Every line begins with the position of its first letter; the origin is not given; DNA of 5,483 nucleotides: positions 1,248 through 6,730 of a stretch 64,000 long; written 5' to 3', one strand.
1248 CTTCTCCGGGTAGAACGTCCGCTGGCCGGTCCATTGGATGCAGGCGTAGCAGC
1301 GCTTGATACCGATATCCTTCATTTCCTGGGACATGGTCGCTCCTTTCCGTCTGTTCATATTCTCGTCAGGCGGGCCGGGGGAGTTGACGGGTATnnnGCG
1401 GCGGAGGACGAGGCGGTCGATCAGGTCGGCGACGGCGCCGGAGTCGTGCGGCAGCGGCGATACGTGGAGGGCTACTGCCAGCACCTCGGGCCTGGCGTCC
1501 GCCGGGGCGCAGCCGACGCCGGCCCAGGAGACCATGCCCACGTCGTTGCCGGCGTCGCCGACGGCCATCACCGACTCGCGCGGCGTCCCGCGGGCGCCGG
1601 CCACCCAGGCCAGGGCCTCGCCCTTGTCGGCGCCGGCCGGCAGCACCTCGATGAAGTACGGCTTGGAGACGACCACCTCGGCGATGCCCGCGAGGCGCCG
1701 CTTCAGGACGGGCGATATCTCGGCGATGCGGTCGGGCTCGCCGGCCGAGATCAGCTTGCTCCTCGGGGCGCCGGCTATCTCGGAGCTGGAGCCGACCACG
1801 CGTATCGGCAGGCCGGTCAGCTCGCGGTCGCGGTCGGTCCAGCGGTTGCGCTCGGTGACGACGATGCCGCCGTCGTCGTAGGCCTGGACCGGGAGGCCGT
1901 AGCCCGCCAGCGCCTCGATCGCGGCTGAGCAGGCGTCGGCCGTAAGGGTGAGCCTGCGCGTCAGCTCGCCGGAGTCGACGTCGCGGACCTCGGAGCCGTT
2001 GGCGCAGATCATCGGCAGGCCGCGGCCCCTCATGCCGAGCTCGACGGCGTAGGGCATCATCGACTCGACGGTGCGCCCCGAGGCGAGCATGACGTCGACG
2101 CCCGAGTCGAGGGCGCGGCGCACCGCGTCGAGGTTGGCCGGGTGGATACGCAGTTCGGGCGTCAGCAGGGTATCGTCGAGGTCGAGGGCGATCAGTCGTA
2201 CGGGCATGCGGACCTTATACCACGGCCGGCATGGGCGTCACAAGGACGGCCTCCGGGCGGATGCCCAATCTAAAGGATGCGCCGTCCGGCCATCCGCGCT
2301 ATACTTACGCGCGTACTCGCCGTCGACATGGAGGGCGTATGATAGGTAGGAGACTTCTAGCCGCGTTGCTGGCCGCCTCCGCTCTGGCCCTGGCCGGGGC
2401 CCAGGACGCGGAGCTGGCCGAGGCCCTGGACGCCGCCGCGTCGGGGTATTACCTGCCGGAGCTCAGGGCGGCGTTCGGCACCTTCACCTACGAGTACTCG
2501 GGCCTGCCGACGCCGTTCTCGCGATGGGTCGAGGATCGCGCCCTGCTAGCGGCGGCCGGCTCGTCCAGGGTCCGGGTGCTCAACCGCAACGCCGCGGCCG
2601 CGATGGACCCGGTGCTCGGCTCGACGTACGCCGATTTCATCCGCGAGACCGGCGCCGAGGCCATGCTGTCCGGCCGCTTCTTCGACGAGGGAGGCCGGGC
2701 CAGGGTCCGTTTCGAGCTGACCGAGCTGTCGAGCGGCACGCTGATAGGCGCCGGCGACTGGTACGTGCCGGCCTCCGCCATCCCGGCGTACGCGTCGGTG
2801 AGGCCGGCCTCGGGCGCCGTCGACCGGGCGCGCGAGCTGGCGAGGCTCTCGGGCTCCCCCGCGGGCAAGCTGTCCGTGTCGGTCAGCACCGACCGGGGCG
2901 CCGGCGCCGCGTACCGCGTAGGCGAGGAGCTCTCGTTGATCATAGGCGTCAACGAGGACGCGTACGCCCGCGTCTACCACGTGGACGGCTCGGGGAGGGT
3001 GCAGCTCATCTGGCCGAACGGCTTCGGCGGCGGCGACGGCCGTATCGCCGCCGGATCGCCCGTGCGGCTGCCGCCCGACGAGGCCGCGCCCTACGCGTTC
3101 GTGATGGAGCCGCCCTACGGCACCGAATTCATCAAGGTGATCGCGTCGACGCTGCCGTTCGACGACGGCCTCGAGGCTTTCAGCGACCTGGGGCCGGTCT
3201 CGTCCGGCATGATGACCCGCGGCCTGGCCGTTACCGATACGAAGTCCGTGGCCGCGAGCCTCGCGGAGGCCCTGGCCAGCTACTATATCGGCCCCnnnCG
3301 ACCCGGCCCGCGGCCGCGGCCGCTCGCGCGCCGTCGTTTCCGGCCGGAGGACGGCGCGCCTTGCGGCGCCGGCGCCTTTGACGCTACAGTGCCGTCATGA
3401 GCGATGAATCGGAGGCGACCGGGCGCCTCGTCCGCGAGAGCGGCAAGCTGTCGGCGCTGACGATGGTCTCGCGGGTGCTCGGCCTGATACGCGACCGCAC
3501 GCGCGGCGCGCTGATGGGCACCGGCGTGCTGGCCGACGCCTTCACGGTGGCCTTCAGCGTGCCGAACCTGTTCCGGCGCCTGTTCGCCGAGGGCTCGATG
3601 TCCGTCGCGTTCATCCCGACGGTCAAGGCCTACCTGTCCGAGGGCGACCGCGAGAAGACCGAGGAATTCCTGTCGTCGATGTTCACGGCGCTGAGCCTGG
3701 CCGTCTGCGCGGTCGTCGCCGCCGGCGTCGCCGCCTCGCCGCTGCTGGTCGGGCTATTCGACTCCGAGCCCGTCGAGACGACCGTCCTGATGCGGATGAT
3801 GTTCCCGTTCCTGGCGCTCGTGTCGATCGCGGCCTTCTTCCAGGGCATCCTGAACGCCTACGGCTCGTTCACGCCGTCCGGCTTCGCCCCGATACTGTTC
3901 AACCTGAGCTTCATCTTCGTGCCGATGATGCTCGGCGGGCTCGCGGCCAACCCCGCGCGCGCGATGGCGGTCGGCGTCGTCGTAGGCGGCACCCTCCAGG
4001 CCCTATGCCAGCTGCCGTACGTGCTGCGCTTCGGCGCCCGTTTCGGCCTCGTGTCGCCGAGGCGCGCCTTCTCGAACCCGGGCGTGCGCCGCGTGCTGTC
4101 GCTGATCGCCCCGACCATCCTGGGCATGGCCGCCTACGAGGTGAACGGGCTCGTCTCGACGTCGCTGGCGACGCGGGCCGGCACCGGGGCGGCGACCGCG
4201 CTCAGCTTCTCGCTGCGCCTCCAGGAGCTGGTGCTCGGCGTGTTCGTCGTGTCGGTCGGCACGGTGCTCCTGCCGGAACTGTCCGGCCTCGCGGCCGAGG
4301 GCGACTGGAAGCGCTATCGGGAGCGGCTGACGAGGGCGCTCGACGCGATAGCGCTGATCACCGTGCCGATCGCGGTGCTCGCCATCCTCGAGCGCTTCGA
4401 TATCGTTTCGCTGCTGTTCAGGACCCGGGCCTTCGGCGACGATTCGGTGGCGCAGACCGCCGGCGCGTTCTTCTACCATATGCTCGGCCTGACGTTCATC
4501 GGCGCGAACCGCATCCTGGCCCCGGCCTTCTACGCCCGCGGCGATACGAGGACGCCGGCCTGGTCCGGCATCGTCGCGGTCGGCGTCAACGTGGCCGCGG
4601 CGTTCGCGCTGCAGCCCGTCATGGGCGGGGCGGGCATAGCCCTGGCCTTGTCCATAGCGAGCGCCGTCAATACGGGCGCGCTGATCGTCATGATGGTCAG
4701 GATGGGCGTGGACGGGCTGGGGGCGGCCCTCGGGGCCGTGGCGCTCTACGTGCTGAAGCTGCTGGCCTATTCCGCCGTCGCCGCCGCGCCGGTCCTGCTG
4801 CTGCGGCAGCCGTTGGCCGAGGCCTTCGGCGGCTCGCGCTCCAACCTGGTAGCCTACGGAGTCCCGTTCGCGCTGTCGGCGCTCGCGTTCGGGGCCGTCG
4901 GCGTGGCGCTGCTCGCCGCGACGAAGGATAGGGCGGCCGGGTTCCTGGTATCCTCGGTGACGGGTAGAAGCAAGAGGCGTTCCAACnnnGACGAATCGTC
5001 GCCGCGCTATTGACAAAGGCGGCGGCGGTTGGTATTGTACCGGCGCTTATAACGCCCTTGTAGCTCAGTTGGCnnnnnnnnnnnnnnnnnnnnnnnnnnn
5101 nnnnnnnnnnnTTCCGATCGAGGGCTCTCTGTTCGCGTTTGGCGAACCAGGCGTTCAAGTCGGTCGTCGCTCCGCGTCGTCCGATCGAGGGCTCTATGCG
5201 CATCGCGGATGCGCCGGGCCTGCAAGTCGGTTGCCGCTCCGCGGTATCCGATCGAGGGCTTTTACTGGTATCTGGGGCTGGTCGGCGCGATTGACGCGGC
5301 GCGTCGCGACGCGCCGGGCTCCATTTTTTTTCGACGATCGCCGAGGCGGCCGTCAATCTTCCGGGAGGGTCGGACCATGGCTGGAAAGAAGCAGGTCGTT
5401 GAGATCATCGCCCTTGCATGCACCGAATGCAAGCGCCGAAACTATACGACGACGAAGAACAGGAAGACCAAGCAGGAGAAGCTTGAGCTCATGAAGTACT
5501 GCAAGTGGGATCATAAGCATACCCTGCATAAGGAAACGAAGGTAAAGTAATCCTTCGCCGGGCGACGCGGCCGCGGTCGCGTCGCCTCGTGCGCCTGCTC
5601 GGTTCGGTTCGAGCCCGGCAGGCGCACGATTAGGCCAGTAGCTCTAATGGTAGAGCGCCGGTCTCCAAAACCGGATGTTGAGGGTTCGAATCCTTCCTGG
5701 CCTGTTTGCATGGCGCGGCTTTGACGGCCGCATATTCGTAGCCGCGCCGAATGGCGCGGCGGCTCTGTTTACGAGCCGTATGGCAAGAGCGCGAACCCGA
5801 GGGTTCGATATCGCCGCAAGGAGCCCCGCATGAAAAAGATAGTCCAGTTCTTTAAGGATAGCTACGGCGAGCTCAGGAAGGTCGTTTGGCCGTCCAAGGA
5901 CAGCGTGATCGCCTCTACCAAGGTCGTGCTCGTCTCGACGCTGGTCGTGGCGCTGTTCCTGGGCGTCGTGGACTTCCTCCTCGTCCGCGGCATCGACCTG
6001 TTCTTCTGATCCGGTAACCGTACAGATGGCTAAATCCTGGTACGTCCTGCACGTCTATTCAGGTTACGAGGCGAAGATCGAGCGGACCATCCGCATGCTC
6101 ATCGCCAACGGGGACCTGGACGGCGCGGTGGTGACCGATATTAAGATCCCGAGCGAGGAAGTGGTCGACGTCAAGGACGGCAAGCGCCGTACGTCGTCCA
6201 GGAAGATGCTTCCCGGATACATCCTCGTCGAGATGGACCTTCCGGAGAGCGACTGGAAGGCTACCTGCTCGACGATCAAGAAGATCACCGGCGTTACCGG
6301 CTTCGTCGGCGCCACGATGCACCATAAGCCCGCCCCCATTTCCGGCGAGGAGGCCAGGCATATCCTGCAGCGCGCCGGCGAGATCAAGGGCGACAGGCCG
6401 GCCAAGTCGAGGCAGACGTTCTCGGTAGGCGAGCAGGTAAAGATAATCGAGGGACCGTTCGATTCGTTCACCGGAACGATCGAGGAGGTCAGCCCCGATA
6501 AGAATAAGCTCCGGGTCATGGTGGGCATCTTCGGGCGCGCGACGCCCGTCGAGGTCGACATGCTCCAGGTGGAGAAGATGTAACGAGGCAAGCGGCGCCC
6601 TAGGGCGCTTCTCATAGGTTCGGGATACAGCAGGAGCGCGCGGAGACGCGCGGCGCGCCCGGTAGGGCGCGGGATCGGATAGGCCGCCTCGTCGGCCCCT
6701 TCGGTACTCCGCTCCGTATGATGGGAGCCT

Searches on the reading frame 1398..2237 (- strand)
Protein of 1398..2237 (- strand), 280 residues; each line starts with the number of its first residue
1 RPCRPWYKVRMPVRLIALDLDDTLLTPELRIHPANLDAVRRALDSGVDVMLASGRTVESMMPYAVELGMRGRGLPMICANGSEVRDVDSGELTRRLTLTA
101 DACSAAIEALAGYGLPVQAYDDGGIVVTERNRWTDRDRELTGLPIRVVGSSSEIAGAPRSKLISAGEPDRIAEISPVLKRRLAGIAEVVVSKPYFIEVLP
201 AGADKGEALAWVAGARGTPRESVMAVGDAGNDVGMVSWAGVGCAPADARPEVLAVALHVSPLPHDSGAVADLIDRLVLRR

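Call 18: search_protein_families(library=pfam, proteins=[window:1398-2237:-], max_evalue=0.001)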
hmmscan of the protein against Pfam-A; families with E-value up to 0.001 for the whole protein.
window:1398-2237:- (280 aa): 2 families
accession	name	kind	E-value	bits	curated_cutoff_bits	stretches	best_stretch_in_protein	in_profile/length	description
PF08282.18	Hydrolase_3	-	1.3e-43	150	20.9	1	16-273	1-255/255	haloacid dehalogenase-like hydrolase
PF05116.19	S6PP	-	3.1e-14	53.6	20.3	1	171-254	133-215/247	Sucrose-6F-phosphate phosphohydrolase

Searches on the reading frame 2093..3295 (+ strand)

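Call 18: search_protein_families(library=pfam, proteins=[window:2093-3295:+], max_evalue=0.001)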
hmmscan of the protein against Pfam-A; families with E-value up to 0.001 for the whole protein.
window:2093-3295:+ (401 aa): 1 family
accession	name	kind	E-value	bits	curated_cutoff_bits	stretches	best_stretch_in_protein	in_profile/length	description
PF14326.11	DUF4384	-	1.5e-18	67.1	27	1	274-353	2-79/81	Domain of unknown function (DUF4384)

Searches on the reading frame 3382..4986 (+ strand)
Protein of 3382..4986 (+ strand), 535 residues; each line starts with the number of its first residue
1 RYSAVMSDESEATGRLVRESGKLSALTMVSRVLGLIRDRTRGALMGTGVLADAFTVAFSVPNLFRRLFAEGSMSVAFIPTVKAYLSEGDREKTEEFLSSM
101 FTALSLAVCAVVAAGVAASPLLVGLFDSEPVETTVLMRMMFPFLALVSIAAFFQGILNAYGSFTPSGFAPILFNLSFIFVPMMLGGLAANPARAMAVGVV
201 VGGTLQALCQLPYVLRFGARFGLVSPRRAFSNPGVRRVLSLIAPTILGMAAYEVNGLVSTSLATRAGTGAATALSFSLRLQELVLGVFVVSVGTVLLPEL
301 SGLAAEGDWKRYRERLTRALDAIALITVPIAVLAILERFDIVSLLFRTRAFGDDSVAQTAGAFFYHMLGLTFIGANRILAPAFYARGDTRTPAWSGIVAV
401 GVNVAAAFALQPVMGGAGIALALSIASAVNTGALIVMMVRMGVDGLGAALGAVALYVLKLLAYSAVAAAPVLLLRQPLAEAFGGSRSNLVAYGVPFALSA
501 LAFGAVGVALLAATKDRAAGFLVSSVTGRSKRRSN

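Call 18: search_protein_families(library=pfam, proteins=[window:3382-4986:+], max_evalue=0.001)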
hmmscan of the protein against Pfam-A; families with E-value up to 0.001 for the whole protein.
window:3382-4986:+ (535 aa): 2 families
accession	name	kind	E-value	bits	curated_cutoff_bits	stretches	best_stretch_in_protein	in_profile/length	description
PF03023.19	MurJ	-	3.8e-100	336.1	27.4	1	43-477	3-435/451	Lipid II flippase MurJ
PF13440.11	Polysacc_synt_3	-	0.00081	19.1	23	1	91-346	41-284/293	Polysaccharide biosynthesis protein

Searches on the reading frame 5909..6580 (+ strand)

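Call 18: search_protein_families(library=pfam, proteins=[window:5909-6580:+], max_evalue=0.001)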
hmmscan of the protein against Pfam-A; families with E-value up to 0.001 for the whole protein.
window:5909-6580:+ (224 aa): 2 families
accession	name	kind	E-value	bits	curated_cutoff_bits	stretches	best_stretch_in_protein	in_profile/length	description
PF02357.24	NusG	-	1.9e-23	83.2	22.2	1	42-152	1-92/93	Transcription termination factor nusG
PF00467.35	KOW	-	1.9e-06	27.9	22.3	1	173-203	1-31/32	KOW motif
